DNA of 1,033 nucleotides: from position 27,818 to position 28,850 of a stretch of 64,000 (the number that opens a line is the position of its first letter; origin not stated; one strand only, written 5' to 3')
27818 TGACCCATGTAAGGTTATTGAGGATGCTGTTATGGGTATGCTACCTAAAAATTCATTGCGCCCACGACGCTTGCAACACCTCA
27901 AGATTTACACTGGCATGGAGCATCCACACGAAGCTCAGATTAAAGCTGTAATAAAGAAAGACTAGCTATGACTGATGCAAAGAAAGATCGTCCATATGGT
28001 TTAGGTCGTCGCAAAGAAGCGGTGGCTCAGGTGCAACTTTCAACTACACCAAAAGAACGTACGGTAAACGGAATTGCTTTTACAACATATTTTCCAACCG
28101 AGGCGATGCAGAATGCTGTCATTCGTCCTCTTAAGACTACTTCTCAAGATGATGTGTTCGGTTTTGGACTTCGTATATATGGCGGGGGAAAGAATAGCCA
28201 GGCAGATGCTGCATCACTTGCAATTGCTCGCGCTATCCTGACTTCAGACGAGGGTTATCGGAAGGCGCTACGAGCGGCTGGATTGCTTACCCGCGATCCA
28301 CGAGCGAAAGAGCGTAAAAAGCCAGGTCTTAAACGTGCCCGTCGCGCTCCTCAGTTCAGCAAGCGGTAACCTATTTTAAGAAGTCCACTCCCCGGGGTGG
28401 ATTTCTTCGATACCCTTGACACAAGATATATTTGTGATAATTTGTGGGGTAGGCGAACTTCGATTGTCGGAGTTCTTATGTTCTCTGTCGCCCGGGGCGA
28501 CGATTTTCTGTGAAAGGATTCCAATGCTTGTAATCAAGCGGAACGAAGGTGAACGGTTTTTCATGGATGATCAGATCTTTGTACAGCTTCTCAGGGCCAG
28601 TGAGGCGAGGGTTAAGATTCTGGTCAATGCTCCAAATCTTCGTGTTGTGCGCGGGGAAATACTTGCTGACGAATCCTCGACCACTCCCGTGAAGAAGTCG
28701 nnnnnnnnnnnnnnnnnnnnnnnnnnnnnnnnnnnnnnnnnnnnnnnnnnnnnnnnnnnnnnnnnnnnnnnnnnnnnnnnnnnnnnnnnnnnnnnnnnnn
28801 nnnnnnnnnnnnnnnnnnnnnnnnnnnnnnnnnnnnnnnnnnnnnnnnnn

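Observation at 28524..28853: Single-chain tandem CsrA: two carbon-storage-regulator domains fused in one 109-aa protein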

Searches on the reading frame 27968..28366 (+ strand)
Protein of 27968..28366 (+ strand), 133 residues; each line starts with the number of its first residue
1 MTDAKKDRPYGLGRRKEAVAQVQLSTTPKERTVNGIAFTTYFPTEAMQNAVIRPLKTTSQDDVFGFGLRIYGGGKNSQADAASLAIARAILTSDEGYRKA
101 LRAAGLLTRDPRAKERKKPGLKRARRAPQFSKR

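Call 76: find_homologous_proteins(query=window:27968-28366:+, max_evalue=1e-20)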
Query window:27968-28366:+ (133 aa): 5797 proteins with E <= 1e-20 among 8000 candidates; the best 120 are listed.
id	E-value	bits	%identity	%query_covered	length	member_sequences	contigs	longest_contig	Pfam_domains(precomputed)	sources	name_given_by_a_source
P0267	6.2e-79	280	100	100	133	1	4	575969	PF00380.26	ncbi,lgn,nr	ncbi:MAG: 30S ribosomal protein S9 [Candidatus Andersenbacteria bacterium]|nr:30S ribosomal protein 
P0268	5.7e-65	235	83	100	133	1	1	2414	PF00380.26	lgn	-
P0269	3.5e-51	190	72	96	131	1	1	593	PF00380.26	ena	-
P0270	1.2e-50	188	72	98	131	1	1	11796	PF00380.26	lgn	-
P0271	7.7e-50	186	68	100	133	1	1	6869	PF00380.26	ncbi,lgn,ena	-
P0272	8.7e-50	186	70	97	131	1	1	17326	PF00380.26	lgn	-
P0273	9.1e-50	185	72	93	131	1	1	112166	PF00380.26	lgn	-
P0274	2.0e-49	184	70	93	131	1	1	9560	PF00380.26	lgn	-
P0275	5.8e-49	183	68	98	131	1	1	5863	PF00380.26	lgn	-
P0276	7.0e-49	183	70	98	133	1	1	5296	PF00380.26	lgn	-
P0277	6.6e-48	179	69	98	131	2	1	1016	PF00380.26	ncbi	-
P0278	8.5e-48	179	67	95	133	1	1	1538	PF00380.26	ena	-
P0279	1.8e-47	178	70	95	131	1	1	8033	PF00380.26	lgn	-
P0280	2.0e-47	178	69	97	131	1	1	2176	PF00380.26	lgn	-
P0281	8.6e-47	176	65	100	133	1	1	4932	PF00380.26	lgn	-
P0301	2.4e-44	168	63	100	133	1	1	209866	PF00380.26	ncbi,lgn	ncbi:MAG: 30S ribosomal protein S9 [Candidatus Andersenbacteria bacterium]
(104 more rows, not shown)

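Call 77: find_encoding_contigs(protein=P0268, flank=3000, max_places=1)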
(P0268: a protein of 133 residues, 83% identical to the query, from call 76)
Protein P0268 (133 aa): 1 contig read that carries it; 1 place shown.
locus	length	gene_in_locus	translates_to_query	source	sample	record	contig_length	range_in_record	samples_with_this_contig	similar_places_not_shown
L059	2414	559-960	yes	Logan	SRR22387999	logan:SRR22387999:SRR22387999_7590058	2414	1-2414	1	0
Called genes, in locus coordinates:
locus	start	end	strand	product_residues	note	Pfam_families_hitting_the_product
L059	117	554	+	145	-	PF00572:Ribosomal_L13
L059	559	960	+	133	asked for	PF00380:Ribosomal_S9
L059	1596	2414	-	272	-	?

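Call 78: find_encoding_contigs(protein=P0273, flank=3000, max_places=1)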
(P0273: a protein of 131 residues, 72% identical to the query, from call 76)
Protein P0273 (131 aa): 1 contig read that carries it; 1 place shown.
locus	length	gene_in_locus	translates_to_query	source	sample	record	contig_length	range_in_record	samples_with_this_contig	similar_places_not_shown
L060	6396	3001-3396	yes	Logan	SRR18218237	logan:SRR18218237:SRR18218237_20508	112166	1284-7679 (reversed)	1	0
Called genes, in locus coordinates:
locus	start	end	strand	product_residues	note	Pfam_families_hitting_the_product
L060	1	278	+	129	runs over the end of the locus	PF00416:Ribosomal_S13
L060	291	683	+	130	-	PF00411:Ribosomal_S11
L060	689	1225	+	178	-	PF00163:Ribosomal_S4, PF01479:S4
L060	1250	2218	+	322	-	PF01193:RNA_pol_L, PF01000:RNA_pol_A_bac, PF03118:RNA_pol_A_CTD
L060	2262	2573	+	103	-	PF01196:Ribosomal_L17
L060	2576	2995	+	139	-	PF00572:Ribosomal_L13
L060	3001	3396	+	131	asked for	PF00380:Ribosomal_S9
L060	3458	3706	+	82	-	PF02599:CsrA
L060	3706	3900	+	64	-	PF02599:CsrA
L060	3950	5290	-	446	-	PF08308:PEGA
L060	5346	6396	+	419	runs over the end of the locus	PF00275:EPSP_synthase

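Call 79: find_encoding_contigs(protein=P0270, flank=3000, max_places=1)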
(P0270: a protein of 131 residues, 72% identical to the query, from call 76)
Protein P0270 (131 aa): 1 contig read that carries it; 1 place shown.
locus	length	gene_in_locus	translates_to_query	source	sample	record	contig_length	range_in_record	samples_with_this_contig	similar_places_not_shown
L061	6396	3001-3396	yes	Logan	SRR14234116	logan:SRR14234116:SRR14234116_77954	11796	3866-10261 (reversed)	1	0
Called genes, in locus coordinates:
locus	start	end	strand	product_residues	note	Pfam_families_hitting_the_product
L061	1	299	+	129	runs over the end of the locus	PF00416:Ribosomal_S13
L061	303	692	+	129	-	PF00411:Ribosomal_S11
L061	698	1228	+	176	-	PF00163:Ribosomal_S4, PF01479:S4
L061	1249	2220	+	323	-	PF01193:RNA_pol_L, PF01000:RNA_pol_A_bac, PF03118:RNA_pol_A_CTD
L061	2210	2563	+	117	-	PF01196:Ribosomal_L17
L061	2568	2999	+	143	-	PF00572:Ribosomal_L13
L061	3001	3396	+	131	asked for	PF00380:Ribosomal_S9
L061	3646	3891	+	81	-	PF02599:CsrA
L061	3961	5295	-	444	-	PF08308:PEGA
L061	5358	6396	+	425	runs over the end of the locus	PF00275:EPSP_synthase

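Call 80: find_encoding_contigs(protein=P0301, flank=3000, max_places=1)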
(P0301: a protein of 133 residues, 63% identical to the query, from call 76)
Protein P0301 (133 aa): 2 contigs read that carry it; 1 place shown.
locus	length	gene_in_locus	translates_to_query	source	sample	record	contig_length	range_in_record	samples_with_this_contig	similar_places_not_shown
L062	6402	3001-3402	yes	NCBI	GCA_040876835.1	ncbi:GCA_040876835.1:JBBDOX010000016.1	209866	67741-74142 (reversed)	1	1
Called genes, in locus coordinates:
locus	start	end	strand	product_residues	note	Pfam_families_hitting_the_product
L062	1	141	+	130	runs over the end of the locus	PF00416:Ribosomal_S13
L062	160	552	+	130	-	PF00411:Ribosomal_S11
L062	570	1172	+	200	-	PF00163:Ribosomal_S4, PF01479:S4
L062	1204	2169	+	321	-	PF01193:RNA_pol_L, PF14520:HHH_5 (faint), PF01000:RNA_pol_A_bac, PF03118:RNA_pol_A_CTD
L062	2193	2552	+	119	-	PF01196:Ribosomal_L17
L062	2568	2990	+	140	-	PF00572:Ribosomal_L13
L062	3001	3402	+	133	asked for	PF00380:Ribosomal_S9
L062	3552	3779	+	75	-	PF02599:CsrA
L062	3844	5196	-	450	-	PF26550:Tricorn_2nd (faint), PF24817:WD40_WDHD1_1st (faint), PF23381:Beta-prop_IFT122_1st (weak), PF24797:Beta-prop_WDR35_TULP_N (faint), PF25174:Beta-prop_THOC3 (faint), PF12894:ANAPC4_WD40 (faint), PF23414:Beta-prop_EML_2 (weak)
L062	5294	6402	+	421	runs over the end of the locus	PF00275:EPSP_synthase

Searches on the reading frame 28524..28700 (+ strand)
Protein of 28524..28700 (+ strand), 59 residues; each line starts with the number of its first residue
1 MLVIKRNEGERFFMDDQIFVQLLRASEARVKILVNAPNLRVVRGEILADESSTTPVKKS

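Call 3: search_protein_families(library=pfam, proteins=[window:28524-28700:+], max_evalue=10)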
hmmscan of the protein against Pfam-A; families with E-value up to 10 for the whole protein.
seq(59 aa): 3 families
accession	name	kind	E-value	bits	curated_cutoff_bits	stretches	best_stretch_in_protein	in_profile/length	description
PF02599.21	CsrA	-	3.2e-10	40.2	27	1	1-48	1-49/53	Global regulator protein family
PF07378.16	FlbT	-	0.092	13.2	27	1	2-58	1-53/125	Flagellar protein FlbT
PF18634.6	RXLR_WY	-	0.15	12.4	26.7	1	7-33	5-32/51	RXLR phytopathogen effector protein WY-domain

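Call 4: search_protein_families(library=ncbifam, proteins=[window:28524-28700:+], max_evalue=10)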
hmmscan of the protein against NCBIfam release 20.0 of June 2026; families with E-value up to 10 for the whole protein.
seq(59 aa): 3 families
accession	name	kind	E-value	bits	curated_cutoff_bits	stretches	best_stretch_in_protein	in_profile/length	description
NF002469.0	PRK01712.1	equivalog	4.1e-07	29.9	73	1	1-47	1-48/65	carbon storage regulator CsrA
TIGR00202.1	csrA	equivalog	7.9e-06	25.9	70.1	1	1-47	1-48/69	carbon storage regulator CsrA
NF001844.0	PRK00568.1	equivalog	0.041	13.9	106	1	1-45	1-46/76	carbon storage regulator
